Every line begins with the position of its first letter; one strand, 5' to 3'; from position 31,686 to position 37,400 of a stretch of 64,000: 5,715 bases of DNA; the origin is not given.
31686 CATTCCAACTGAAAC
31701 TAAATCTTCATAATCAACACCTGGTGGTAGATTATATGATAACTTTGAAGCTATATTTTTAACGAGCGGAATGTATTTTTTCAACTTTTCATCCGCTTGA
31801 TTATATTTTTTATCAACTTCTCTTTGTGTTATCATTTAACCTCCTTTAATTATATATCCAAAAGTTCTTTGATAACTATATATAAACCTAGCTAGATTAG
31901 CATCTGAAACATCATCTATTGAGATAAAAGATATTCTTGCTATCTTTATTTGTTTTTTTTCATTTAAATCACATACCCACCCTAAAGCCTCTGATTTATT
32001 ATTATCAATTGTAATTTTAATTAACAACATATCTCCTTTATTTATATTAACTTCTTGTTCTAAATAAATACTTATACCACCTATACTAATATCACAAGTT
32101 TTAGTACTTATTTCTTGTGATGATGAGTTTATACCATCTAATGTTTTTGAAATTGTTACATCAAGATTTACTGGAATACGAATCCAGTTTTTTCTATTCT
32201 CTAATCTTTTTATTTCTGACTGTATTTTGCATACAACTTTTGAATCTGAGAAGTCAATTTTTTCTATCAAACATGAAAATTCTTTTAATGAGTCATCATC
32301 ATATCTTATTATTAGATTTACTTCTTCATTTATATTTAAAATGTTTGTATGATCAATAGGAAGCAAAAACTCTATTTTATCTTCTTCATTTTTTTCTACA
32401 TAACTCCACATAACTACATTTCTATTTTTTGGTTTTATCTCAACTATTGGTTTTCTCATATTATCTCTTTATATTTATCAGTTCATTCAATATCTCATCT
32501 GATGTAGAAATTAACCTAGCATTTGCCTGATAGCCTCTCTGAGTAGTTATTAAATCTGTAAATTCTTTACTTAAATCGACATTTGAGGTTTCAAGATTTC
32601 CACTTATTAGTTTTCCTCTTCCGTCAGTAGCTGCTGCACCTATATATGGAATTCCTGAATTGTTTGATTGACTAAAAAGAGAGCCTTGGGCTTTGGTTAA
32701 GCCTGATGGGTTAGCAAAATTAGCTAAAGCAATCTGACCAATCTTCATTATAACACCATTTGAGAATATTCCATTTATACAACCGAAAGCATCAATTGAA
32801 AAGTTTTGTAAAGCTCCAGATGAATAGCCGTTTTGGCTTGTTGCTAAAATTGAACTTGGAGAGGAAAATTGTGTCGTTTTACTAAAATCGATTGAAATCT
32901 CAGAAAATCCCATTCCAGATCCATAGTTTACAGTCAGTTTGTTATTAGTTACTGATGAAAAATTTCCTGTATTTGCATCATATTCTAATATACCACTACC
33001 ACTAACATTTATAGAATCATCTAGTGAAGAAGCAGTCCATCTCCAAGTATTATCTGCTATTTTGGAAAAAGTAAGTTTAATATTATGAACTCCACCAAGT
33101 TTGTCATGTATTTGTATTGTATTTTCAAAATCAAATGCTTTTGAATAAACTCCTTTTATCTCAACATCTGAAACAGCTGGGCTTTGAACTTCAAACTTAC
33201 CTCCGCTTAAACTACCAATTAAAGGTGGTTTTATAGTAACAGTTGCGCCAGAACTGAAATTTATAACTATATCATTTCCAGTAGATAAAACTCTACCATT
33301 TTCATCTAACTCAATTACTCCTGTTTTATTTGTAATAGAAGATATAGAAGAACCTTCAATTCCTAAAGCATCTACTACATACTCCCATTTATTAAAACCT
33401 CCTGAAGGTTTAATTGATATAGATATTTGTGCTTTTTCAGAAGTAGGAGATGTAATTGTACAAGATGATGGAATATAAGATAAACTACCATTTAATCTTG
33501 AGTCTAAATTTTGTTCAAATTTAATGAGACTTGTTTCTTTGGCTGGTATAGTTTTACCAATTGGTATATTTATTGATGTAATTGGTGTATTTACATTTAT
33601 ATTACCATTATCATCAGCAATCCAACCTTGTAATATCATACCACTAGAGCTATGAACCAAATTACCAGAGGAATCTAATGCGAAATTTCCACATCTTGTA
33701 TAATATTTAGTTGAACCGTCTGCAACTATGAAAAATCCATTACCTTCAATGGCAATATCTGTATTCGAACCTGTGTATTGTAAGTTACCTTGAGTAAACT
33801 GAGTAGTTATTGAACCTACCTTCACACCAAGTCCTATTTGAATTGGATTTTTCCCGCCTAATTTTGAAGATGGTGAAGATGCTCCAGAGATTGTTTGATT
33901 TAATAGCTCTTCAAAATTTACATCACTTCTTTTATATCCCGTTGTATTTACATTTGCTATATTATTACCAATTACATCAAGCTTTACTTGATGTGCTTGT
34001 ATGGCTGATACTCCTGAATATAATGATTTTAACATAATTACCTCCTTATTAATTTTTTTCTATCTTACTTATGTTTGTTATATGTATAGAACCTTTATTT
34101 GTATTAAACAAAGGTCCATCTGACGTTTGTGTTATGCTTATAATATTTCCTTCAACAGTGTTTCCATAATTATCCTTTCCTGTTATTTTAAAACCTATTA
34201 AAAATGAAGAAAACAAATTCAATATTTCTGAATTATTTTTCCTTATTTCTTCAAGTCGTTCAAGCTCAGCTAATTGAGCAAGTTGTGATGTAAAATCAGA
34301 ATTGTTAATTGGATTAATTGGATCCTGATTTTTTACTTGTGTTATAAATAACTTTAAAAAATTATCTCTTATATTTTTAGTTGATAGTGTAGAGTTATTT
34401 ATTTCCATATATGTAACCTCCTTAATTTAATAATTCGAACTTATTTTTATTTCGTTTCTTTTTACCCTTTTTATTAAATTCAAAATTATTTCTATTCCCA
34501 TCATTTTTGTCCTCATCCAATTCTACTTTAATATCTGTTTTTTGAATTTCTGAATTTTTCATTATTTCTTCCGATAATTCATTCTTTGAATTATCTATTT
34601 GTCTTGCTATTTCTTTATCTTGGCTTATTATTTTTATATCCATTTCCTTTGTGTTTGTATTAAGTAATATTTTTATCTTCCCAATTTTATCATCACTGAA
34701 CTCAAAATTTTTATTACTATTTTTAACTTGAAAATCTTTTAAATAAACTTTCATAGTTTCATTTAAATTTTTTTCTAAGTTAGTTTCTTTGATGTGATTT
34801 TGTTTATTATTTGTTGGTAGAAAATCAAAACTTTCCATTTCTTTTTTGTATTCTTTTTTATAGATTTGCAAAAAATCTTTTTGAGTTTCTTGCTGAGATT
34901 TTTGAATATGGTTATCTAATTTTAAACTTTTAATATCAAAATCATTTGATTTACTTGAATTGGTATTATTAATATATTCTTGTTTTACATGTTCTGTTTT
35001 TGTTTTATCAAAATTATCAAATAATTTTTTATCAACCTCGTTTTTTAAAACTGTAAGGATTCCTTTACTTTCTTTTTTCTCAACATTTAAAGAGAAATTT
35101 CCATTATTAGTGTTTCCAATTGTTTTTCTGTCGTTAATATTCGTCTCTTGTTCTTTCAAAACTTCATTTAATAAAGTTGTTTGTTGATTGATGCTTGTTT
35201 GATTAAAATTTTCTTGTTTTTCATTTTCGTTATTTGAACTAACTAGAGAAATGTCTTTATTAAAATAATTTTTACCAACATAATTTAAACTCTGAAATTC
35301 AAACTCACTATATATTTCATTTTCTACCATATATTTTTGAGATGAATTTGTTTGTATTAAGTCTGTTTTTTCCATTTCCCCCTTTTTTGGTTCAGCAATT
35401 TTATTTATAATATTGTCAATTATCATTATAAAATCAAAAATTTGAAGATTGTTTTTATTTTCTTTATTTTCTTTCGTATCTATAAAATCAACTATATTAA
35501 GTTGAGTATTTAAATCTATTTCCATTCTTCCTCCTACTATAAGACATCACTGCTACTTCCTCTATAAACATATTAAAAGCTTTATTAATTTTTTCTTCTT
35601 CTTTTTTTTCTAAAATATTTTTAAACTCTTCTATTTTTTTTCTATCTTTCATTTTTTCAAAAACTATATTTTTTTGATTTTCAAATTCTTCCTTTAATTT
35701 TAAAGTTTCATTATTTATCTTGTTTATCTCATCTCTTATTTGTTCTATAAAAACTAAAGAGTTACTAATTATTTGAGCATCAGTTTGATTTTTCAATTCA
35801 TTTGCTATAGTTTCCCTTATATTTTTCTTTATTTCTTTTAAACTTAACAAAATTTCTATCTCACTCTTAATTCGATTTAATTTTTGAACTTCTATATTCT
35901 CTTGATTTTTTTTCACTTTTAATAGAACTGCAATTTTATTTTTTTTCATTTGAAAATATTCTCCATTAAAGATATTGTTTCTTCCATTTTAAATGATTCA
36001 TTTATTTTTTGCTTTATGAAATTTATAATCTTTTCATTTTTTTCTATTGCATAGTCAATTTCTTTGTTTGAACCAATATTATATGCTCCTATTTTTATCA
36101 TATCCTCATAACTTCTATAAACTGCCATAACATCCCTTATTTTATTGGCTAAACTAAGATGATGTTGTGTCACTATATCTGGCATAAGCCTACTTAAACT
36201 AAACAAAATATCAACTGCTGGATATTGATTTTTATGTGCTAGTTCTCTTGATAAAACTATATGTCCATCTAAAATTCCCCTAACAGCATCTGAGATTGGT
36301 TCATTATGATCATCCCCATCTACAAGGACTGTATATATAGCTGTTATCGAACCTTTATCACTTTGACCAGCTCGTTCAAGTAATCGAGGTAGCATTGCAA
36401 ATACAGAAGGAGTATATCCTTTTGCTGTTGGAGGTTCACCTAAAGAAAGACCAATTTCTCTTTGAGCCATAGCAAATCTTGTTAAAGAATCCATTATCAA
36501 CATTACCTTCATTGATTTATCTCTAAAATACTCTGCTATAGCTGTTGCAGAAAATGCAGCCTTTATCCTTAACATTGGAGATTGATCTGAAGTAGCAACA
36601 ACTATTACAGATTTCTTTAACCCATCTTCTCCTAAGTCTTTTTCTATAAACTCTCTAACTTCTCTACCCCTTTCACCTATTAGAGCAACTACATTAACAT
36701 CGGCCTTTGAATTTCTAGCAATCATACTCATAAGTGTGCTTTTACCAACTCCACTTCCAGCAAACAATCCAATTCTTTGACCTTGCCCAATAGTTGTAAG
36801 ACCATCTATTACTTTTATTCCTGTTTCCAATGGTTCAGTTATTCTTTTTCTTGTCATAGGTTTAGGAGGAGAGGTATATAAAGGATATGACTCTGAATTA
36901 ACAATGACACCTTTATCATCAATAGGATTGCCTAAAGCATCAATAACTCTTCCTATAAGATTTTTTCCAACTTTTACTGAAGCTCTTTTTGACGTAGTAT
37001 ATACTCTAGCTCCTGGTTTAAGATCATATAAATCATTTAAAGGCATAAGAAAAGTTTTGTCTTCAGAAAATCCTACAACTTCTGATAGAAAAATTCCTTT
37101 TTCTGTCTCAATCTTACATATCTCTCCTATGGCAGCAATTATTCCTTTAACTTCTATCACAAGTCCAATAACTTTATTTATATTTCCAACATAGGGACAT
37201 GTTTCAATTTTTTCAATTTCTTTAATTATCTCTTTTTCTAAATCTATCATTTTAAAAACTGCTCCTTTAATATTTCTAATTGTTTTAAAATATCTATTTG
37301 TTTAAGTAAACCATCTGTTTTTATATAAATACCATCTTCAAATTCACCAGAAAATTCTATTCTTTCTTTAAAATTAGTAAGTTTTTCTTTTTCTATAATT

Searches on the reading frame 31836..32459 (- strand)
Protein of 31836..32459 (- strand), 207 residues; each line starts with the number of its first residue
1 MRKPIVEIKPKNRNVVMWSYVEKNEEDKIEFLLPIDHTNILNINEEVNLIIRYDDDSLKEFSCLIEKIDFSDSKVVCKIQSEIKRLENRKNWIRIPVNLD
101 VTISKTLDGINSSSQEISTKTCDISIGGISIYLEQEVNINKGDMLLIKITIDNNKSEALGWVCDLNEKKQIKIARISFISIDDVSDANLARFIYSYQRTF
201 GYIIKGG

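Call 14: search_protein_families(library=pfam, proteins=[window:31836-32459:-], max_evalue=0.001)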
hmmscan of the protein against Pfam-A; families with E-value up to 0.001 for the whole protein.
window:31836-32459:- (207 aa): 1 family
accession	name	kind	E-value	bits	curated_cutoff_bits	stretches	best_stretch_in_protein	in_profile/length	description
PF07238.19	PilZ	-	1.2e-08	35.6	22.5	1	94-194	7-101/102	PilZ domain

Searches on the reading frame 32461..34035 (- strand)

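Call 14: search_protein_families(library=pfam, proteins=[window:32461-34035:-], max_evalue=0.001)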
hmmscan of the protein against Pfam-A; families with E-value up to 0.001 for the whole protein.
window:32461-34035:- (524 aa): 4 families
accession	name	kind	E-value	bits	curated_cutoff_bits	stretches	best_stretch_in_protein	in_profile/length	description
PF06429.18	Flg_bbr_C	-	1.3e-16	60.3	23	1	478-522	2-46/46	Flagellar basal body rod FlgEFG protein C-terminal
PF22692.1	LlgE_F_G_D1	-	1.4e-13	51.2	27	1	95-157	1-56/64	Flagellar hook protein FlgE/F/G D1 domain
PF00460.25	Flg_bb_rod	-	8e-13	48.5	20.7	1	5-35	1-31/31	Flagella basal body rod protein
PF07559.19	FlgE_D2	-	2.8e-10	41.3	22.7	1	300-404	19-142/142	Flagellar basal body protein FlaE D2 domain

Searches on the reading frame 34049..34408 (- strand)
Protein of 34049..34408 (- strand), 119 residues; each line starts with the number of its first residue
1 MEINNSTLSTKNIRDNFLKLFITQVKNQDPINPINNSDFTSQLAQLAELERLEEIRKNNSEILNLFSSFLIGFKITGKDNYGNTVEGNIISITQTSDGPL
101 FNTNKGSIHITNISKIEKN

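Call 14: search_protein_families(library=pfam, proteins=[window:34049-34408:-], max_evalue=0.001)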
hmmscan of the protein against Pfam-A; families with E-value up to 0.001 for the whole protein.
window:34049-34408:- (119 aa): 1 family
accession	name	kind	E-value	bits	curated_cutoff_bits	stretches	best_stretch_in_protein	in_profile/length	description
PF03963.19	FlgD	-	4e-17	62.6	27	1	7-58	21-72/75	Flagellar hook capping protein - N-terminal region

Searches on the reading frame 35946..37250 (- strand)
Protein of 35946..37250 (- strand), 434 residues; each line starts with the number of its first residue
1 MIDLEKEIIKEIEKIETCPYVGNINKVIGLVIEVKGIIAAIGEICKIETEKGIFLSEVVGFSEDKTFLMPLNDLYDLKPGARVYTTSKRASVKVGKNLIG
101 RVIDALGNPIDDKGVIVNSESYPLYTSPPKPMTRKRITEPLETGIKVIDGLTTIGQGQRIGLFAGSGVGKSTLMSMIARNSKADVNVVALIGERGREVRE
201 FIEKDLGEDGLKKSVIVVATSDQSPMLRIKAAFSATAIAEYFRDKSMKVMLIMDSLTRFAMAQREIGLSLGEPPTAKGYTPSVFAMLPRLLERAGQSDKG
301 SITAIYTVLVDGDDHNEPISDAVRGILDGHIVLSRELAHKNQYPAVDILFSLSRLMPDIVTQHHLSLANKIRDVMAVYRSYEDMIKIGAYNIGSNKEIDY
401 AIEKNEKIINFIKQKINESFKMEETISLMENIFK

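Call 14: search_protein_families(library=pfam, proteins=[window:35946-37250:-], max_evalue=0.001)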
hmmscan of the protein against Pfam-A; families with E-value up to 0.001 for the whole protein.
window:35946-37250:- (434 aa): 4 families
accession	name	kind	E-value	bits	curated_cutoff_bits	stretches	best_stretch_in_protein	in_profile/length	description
PF00006.31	ATP-synt_ab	-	1.1e-91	306.7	29.5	1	144-353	1-213/213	ATP synthase alpha/beta family, nucleotide-binding domain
PF18269.6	T3SS_ATPase_C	-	7.4e-24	83.8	22.7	1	360-430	1-71/72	T3SS EscN ATPase C-terminal domain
PF02874.29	ATP-synt_ab_N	-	4.7e-08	33.9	20.9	1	25-86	2-68/69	ATP synthase alpha/beta family, beta-barrel domain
PF00005.33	ABC_tran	-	9.9e-05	23.4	25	1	153-197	7-51/137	ABC transporter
